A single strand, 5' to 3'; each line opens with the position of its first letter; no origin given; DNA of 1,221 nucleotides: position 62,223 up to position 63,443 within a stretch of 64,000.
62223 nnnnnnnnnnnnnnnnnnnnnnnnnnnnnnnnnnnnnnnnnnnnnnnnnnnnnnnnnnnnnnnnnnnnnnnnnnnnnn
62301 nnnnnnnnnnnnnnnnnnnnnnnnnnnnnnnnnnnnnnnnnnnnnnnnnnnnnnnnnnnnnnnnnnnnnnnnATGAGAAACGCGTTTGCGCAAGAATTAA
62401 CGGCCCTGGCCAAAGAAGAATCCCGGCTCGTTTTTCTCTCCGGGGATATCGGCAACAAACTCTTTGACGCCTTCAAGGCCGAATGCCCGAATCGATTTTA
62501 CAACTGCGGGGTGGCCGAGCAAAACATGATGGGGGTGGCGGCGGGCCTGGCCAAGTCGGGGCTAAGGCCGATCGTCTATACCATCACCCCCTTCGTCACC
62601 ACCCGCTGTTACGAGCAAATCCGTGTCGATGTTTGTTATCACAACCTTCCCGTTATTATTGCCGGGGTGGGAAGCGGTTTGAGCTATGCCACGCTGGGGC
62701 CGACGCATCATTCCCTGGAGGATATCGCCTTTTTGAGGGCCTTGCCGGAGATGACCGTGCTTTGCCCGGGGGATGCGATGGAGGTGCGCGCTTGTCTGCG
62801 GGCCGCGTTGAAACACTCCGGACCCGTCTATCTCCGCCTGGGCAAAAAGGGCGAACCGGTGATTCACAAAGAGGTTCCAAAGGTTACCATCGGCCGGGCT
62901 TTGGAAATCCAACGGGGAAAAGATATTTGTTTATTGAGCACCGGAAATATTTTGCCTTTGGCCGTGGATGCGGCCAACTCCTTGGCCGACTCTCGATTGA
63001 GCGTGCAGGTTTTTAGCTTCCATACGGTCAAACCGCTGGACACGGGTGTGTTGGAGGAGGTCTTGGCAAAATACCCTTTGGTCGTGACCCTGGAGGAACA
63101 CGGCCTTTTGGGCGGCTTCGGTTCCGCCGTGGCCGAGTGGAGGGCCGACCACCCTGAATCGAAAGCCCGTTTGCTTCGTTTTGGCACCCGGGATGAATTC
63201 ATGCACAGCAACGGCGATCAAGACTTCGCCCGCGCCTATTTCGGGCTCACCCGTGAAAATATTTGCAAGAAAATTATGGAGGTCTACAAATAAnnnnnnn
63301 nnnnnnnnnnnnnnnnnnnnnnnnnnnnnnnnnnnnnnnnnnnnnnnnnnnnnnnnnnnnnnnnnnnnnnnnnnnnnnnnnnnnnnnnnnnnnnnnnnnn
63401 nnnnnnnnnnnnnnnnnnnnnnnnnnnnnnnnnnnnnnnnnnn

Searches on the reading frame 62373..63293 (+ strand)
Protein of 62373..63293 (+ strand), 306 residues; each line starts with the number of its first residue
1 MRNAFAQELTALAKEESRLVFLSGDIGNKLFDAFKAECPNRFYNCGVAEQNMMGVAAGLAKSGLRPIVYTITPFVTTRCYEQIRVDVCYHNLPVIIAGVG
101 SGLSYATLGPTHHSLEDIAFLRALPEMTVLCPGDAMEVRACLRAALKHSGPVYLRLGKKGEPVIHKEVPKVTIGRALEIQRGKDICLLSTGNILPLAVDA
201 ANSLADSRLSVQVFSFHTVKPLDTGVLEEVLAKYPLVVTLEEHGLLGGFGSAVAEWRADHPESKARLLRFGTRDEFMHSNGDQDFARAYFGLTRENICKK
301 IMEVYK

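Call 59: search_protein_families(library=pfam, proteins=[window:62373-63293:+], max_evalue=0.001)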
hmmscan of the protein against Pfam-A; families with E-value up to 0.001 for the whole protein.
window:62373-63293:+ (306 aa): 3 families
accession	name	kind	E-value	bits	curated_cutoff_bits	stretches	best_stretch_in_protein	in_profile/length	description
PF02779.29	Transket_pyr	-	1.5e-36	126.1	27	1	1-158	5-169/174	Transketolase, pyrimidine binding domain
PF02780.25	Transketolase_C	-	1.6e-20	73.7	25.9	1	174-297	1-124/124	Transketolase, C-terminal domain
PF22613.1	Transketolase_C_1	-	0.00014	22.4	27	1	182-223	11-52/113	Transketolase-like TK C-terminal domain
